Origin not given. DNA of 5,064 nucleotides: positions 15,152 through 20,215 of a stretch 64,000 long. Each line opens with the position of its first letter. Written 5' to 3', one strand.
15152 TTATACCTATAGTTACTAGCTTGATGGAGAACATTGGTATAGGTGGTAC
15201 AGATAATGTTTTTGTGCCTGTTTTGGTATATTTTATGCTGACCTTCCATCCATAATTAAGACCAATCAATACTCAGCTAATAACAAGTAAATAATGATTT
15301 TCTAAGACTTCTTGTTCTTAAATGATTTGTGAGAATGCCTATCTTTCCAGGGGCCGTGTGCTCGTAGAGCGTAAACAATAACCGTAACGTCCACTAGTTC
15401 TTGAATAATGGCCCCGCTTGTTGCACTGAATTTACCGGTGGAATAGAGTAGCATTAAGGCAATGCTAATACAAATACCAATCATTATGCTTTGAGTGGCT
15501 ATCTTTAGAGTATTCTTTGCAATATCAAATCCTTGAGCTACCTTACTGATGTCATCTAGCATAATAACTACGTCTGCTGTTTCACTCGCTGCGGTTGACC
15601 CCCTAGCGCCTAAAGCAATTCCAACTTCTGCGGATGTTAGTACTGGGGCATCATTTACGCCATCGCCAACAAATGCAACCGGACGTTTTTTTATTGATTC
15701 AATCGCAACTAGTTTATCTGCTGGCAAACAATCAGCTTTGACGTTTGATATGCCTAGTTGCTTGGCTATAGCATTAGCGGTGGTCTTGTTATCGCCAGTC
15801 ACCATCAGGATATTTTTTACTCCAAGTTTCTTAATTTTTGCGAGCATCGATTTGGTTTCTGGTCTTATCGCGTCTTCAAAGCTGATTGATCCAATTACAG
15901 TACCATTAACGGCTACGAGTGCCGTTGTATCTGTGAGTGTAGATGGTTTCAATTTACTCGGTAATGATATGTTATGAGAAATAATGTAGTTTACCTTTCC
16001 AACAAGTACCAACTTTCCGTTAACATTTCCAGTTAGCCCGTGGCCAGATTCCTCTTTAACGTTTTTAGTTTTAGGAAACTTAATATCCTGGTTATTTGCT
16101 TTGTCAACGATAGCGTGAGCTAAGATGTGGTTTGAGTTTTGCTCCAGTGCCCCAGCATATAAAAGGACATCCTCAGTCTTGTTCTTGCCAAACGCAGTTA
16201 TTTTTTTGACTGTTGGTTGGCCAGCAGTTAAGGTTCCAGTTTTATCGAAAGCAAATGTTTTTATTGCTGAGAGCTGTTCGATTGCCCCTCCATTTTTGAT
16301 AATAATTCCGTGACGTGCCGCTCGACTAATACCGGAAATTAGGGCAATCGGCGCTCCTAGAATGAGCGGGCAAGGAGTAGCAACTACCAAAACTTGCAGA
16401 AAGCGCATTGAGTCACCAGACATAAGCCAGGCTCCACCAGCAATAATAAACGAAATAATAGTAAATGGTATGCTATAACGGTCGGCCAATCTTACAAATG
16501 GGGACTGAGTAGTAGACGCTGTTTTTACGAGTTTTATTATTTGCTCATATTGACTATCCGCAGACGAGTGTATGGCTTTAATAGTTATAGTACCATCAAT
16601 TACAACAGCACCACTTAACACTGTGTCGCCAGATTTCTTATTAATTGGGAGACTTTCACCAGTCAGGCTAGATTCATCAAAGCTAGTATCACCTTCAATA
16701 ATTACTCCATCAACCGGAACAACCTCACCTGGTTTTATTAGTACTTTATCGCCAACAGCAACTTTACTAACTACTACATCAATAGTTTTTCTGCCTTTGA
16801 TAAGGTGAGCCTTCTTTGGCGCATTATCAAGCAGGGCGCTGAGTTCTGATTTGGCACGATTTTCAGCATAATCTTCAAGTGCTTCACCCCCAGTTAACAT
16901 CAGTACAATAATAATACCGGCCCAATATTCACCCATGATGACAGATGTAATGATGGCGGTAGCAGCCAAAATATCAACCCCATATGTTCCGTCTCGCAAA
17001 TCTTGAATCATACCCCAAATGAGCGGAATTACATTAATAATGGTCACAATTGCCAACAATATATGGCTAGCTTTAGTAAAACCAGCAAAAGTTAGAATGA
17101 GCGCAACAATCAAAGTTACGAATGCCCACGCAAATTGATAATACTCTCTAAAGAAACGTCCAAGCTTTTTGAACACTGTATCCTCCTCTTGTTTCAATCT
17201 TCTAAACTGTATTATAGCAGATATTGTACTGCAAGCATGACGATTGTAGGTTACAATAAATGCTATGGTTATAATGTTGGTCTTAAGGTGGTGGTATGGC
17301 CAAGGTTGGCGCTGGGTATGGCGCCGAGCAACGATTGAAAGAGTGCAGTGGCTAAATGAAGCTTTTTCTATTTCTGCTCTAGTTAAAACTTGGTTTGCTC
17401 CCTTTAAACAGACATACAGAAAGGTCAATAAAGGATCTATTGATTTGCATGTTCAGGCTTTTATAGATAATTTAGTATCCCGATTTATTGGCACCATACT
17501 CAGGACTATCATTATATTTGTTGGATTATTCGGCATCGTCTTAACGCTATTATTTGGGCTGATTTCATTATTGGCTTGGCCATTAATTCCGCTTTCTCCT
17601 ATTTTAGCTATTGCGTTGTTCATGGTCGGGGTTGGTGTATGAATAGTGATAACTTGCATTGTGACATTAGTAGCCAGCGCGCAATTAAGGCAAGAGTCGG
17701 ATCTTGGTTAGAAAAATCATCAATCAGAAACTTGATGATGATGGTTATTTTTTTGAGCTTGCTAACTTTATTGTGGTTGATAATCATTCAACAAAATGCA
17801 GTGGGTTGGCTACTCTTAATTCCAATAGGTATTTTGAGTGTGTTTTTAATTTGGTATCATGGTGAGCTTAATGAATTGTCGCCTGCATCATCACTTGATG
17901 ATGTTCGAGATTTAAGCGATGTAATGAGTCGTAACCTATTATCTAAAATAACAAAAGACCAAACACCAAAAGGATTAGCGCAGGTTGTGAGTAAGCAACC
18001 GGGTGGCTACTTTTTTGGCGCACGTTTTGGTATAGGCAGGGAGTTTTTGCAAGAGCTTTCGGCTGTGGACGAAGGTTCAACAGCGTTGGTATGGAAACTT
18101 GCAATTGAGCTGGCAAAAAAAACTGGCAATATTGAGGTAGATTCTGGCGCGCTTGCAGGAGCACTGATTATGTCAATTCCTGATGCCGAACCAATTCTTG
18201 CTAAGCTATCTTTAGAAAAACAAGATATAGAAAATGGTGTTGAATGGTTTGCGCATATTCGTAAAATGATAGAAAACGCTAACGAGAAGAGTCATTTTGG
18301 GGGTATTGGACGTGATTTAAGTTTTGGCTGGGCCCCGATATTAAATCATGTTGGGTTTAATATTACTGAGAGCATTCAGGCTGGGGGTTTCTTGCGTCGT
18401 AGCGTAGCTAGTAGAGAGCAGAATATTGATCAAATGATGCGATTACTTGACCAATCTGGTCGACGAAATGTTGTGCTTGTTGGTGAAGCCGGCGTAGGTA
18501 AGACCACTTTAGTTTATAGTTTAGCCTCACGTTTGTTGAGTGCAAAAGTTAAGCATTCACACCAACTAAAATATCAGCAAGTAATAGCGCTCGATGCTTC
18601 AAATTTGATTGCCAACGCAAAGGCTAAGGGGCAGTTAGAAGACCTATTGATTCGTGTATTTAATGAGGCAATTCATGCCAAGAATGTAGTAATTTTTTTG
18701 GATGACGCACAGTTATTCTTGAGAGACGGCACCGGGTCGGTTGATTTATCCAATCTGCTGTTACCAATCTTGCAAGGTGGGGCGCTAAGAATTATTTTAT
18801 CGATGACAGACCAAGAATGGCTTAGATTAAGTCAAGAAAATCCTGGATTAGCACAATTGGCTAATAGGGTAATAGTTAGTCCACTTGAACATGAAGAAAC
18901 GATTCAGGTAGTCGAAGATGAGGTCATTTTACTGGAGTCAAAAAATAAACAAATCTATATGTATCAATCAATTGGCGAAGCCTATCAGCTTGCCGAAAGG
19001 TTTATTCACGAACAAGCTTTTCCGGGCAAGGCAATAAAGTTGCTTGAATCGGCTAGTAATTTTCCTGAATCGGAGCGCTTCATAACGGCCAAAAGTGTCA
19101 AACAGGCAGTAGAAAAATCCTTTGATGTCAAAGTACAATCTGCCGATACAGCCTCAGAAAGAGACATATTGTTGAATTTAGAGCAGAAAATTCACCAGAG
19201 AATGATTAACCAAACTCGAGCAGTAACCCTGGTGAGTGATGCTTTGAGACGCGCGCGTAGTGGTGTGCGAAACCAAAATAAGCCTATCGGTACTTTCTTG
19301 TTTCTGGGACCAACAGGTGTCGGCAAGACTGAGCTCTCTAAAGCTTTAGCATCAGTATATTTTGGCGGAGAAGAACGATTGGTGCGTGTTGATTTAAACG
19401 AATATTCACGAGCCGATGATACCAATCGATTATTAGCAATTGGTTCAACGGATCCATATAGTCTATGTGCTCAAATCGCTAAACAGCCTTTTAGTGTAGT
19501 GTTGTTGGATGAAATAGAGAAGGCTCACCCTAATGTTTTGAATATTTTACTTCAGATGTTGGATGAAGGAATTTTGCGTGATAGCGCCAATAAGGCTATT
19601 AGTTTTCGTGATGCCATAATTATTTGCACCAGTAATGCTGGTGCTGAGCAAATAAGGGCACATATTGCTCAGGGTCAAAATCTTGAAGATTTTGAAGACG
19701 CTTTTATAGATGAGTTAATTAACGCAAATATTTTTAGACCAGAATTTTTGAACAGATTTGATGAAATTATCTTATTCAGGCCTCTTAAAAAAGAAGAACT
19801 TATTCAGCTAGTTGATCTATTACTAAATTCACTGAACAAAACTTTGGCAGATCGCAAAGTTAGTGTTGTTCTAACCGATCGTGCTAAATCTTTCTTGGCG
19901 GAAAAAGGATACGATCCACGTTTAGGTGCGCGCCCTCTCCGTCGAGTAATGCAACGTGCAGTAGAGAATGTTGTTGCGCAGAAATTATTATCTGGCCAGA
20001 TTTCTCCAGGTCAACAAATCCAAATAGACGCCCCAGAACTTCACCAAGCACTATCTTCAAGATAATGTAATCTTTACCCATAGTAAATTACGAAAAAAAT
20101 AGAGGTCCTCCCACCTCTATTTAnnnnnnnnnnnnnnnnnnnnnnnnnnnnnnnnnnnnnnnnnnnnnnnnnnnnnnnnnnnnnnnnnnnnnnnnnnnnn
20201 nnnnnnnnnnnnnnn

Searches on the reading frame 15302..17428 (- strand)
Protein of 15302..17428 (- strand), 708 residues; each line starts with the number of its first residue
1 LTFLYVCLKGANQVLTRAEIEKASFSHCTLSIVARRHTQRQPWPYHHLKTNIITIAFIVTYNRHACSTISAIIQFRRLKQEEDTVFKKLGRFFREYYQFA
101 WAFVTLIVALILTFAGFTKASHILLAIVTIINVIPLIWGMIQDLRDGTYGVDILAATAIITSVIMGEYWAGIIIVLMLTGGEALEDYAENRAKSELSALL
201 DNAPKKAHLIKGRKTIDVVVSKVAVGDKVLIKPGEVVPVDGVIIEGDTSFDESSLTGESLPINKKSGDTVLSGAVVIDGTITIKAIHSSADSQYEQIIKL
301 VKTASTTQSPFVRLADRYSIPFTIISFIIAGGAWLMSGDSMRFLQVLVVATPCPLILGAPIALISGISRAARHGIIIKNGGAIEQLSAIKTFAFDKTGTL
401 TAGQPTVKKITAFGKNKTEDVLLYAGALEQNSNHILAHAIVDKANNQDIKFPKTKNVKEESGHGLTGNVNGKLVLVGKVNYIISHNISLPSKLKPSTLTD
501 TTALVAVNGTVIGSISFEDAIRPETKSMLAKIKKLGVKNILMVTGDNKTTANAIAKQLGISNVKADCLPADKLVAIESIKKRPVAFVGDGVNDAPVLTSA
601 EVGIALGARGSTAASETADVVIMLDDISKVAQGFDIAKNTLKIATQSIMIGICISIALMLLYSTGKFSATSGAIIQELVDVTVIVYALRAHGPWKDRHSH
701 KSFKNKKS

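Call 42: search_protein_families(library=pfam, proteins=[window:15302-17428:-], max_evalue=0.0001)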
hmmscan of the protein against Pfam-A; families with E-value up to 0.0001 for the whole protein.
window:15302-17428:- (708 aa): 2 families
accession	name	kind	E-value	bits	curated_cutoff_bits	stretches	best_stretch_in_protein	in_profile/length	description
PF00122.25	E1-E2_ATPase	-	1.8e-48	164.9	28.1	1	203-373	3-181/181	E1-E2 ATPase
PF00702.32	Hydrolase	-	4e-27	96.3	26.4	1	389-600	1-190/191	haloacid dehalogenase-like hydrolase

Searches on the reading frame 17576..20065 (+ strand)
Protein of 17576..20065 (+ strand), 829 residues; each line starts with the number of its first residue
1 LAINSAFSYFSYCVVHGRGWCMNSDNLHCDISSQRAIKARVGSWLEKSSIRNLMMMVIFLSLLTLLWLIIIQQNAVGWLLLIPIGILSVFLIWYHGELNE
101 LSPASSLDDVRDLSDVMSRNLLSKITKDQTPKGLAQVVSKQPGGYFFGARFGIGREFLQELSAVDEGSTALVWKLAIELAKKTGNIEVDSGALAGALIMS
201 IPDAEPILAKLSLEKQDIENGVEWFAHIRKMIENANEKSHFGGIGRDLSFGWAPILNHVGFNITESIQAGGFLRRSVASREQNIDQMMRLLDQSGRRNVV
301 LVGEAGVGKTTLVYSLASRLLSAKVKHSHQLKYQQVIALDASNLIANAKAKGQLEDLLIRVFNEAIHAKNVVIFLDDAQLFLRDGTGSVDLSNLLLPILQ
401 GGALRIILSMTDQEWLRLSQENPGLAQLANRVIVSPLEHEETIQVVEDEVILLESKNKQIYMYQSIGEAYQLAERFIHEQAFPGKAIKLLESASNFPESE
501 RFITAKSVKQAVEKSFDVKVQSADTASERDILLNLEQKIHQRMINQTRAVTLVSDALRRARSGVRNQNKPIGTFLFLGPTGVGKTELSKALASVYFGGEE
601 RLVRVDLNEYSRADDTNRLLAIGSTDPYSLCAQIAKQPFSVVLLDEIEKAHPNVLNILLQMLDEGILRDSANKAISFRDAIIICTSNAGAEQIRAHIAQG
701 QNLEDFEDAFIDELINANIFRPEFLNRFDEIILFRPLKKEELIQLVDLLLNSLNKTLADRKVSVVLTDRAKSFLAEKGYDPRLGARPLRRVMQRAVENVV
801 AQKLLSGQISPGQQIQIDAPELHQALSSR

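Call 42: search_protein_families(library=pfam, proteins=[window:17576-20065:+], max_evalue=0.0001)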
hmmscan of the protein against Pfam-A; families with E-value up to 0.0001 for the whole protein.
window:17576-20065:+ (829 aa): 21 families
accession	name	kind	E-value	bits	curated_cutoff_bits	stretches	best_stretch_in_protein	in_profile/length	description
PF07724.20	AAA_2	-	4.3e-43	147.7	27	1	569-731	1-166/166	AAA domain (Cdc48 subfamily)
PF10431.15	ClpB_D2-small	-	1.3e-25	89.6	21.9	1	737-817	1-81/81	C-terminal, D2-small domain, of ClpB protein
PF00004.35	AAA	-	1.2e-16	61.8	21.2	2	299-403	1-96/131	ATPase family associated with various cellular activities (AAA)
PF07728.20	AAA_5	-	1.5e-15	57.9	22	1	574-688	2-123/139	AAA domain (dynein-related subfamily)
PF13401.12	AAA_22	-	2.4e-12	47.8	27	1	294-412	3-124/130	AAA domain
PF13191.12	AAA_16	-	4.8e-11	43.9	32.6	1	279-383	4-143/167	AAA ATPase domain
PF13173.12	AAA_14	-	2.8e-10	40.7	27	0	297-380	3-73/129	AAA domain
PF20720.3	nSTAND3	-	1.3e-07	31.9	27.2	0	283-325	6-46/155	Novel STAND NTPase 3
PF05729.18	NACHT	-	2.5e-07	31.1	26.7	1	298-385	2-89/167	NACHT domain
PF03193.22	RsgA_GTPase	-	2.9e-07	30.9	30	0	281-321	94-131/174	RsgA GTPase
PF25199.1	nSTAND_NTPase5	-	2.9e-07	30.8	34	1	285-421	30-143/145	Novel STAND NTPase 5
PF01695.23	IstB_IS21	-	2e-06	27.9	24.1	0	295-362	91-152/238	IstB-like ATP binding protein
PF00910.28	RNA_helicase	-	3.9e-06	27.7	21.5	0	299-324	1-26/105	RNA helicase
PF12775.13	AAA_7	-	7.5e-06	26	25.8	0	294-386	31-117/181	P-loop containing dynein motor region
PF00158.32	Sigma54_activat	-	2.8e-05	24.3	20.2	0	559-691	10-146/168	Sigma-54 interaction domain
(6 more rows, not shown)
